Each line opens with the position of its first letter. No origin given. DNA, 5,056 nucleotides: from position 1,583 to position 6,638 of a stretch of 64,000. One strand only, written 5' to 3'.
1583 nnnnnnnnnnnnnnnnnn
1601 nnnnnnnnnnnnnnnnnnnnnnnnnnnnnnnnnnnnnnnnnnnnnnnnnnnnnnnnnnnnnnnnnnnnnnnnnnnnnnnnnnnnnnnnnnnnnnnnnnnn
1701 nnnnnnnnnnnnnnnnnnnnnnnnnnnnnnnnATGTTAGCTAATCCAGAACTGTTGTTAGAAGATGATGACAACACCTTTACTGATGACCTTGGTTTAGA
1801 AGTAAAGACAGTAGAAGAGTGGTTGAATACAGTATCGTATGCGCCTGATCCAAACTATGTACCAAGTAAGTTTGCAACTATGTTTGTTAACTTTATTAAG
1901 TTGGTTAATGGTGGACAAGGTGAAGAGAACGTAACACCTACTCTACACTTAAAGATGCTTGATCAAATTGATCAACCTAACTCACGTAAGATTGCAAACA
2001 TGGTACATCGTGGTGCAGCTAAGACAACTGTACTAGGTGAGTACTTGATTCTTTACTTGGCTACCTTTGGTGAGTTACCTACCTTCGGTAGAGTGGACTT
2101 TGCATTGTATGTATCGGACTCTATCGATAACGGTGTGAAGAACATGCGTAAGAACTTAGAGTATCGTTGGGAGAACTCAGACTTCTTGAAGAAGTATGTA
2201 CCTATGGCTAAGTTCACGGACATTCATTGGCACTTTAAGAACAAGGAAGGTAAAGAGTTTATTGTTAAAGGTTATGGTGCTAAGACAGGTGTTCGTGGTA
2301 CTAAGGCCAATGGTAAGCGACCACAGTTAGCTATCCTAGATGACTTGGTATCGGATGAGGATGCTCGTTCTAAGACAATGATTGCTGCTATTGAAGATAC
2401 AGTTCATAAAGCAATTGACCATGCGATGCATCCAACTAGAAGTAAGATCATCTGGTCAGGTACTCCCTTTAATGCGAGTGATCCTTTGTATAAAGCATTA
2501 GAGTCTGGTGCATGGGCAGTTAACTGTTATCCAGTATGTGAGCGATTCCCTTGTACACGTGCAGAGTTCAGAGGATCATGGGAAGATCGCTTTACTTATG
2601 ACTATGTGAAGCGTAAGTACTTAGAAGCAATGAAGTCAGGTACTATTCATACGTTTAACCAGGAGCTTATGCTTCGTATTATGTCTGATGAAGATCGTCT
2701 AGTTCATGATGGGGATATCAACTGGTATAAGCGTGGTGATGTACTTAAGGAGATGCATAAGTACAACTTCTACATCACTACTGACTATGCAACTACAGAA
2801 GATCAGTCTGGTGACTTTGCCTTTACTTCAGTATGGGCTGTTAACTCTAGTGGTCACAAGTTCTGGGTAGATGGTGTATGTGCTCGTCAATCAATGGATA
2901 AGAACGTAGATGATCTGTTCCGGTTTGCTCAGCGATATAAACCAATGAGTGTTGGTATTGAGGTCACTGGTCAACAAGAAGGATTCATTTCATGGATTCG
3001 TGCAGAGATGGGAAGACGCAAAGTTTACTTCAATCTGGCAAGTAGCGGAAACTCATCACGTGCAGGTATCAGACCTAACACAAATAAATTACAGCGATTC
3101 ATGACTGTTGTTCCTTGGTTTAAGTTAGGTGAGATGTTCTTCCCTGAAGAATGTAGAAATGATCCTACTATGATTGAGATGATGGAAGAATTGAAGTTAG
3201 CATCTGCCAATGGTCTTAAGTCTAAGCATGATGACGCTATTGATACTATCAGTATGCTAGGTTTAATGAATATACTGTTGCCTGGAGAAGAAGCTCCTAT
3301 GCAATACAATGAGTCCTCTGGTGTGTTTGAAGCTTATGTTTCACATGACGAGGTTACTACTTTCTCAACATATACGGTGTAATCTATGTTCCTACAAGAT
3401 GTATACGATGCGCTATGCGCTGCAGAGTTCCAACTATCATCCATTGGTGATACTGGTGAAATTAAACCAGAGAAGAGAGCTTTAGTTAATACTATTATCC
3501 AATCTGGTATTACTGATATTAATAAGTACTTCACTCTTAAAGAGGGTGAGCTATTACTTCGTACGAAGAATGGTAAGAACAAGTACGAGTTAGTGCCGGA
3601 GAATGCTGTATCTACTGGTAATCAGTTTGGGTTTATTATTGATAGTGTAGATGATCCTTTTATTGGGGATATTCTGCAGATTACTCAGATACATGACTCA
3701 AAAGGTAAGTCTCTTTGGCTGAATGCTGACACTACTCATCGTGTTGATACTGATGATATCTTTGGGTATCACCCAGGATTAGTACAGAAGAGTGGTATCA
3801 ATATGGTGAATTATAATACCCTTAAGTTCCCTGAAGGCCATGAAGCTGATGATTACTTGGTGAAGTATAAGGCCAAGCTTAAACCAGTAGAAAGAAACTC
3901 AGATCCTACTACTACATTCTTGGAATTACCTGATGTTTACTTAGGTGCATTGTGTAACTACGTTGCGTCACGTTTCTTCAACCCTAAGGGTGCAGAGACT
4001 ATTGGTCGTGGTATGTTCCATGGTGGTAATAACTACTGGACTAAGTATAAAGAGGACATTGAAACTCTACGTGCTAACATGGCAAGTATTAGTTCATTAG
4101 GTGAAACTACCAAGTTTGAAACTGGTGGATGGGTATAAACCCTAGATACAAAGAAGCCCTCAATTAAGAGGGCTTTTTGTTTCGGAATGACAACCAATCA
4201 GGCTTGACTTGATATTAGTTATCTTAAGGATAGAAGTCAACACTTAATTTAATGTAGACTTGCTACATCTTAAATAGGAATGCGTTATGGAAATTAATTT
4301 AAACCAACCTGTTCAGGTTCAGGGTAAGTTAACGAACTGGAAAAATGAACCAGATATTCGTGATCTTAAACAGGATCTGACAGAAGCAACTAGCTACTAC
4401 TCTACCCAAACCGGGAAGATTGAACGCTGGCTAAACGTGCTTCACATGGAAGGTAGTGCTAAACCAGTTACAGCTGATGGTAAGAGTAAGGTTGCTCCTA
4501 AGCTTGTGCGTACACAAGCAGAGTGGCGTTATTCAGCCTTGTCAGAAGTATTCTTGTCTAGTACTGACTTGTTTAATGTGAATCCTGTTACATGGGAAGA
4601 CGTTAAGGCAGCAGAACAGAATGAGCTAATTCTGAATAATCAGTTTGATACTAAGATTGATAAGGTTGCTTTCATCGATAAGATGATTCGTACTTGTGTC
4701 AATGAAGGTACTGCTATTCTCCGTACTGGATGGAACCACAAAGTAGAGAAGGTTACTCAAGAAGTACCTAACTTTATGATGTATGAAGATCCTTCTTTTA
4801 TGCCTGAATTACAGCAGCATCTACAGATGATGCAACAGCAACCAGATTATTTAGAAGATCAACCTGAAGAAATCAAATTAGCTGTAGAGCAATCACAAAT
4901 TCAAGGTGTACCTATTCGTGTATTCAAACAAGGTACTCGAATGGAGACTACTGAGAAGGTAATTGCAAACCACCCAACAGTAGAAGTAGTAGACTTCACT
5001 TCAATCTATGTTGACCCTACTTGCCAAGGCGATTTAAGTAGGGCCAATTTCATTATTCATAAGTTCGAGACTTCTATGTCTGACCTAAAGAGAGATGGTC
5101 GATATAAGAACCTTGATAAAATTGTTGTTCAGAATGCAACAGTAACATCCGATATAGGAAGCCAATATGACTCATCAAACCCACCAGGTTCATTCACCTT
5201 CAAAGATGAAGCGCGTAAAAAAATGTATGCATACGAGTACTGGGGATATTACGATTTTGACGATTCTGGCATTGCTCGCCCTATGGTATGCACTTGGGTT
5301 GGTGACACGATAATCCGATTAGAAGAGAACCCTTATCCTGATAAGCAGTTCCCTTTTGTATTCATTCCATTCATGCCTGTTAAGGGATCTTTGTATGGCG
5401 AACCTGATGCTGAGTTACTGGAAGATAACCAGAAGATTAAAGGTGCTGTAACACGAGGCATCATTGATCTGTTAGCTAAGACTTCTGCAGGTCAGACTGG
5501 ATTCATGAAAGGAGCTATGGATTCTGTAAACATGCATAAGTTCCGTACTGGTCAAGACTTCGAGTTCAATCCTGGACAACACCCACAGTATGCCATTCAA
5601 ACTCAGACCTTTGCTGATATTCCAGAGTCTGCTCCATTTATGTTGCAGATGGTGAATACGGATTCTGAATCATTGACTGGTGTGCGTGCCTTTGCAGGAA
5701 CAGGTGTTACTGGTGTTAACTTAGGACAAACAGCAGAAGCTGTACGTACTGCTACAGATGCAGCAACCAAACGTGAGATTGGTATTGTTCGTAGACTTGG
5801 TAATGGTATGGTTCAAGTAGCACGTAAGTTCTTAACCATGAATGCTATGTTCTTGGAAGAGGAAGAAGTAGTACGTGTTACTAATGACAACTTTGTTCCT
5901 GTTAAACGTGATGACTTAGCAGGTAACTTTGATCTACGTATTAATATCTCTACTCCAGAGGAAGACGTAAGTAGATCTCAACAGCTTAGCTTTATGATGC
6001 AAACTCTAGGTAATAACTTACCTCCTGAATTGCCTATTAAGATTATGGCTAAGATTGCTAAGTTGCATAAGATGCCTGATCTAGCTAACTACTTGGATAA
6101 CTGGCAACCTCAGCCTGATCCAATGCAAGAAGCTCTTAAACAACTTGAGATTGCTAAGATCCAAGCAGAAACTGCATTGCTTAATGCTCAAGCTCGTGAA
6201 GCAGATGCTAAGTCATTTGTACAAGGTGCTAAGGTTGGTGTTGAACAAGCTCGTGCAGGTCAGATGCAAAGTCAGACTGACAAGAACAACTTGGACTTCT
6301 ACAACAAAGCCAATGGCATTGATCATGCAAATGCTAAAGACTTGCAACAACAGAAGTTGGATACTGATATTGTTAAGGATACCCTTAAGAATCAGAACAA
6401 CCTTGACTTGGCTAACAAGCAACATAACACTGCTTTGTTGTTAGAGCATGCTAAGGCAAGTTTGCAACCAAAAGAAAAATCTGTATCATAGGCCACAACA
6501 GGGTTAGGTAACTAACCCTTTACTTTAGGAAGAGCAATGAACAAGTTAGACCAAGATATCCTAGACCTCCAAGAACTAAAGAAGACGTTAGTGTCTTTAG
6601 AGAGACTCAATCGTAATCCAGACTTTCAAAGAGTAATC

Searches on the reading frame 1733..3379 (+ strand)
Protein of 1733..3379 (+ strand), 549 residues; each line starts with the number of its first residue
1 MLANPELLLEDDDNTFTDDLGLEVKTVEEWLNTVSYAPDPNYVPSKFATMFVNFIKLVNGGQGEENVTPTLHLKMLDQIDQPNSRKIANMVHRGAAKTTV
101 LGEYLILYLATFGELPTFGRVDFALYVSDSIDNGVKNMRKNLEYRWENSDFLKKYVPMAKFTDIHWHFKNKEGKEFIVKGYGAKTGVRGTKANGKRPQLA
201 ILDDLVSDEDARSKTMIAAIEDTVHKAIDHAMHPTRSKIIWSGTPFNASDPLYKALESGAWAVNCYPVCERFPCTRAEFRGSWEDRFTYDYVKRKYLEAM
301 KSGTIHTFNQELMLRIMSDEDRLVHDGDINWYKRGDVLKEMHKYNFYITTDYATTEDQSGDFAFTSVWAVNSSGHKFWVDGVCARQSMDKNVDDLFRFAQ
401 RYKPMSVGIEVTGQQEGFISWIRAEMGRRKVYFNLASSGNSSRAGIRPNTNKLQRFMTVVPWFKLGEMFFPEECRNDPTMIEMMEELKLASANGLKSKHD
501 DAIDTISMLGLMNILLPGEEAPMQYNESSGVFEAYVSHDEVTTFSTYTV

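Call 29: search_protein_families(library=phrogs, proteins=[window:1733-3379:+], max_evalue=0.00001)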
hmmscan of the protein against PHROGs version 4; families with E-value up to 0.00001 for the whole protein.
window:1733-3379:+ (549 aa): 2 families
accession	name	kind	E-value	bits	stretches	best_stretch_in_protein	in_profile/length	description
phrog_38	-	head and packaging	1.7e-93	315.6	1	53-523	275-713/760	terminase large subunit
phrog_5573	-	head and packaging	5.3e-11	43.4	1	334-509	75-230/250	terminase large subunit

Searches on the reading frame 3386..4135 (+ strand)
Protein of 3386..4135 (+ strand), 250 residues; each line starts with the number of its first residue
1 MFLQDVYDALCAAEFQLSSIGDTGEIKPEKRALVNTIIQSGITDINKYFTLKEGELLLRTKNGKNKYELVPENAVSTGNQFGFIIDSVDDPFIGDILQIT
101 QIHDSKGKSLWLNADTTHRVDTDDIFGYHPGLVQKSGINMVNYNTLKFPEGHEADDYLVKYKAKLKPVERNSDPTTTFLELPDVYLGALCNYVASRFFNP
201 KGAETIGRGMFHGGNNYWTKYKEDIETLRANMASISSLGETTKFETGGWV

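Call 29: search_protein_families(library=phrogs, proteins=[window:3386-4135:+], max_evalue=0.00001)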
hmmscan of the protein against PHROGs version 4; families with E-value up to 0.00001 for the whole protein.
window:3386-4135:+ (250 aa): 1 family
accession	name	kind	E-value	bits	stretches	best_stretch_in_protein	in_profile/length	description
phrog_2125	-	head and packaging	1.4e-45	156.7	1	1-250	1-234/234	virion structural protein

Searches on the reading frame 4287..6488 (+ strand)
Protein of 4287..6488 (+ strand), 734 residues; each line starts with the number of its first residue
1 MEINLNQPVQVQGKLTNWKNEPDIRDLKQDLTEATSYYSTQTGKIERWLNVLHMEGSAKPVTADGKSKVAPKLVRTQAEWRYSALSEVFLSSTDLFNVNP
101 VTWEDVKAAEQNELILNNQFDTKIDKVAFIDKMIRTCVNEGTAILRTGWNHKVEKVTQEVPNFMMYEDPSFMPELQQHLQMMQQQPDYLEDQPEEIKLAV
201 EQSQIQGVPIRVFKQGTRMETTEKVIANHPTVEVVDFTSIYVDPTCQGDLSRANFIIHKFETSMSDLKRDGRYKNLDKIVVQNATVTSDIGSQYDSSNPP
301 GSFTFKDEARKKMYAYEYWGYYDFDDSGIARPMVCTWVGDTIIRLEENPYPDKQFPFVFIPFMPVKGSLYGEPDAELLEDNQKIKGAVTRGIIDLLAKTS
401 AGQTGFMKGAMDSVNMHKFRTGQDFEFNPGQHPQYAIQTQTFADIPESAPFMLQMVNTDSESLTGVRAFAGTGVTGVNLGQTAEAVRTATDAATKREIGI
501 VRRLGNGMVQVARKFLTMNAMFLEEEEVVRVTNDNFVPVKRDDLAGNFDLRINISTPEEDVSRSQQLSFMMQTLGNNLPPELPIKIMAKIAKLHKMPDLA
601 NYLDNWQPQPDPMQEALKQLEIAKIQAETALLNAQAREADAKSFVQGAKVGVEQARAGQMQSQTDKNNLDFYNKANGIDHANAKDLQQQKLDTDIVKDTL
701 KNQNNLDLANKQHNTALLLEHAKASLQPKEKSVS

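Call 29: search_protein_families(library=phrogs, proteins=[window:4287-6488:+], max_evalue=0.00001)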
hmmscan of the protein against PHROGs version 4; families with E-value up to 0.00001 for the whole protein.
window:4287-6488:+ (734 aa): 2 families
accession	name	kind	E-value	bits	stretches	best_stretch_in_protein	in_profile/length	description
phrog_1216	-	head and packaging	9.1e-225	749.4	1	13-714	6-693/714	portal protein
phrog_156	-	head and packaging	4.1e-16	59.5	1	329-709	268-658/681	portal protein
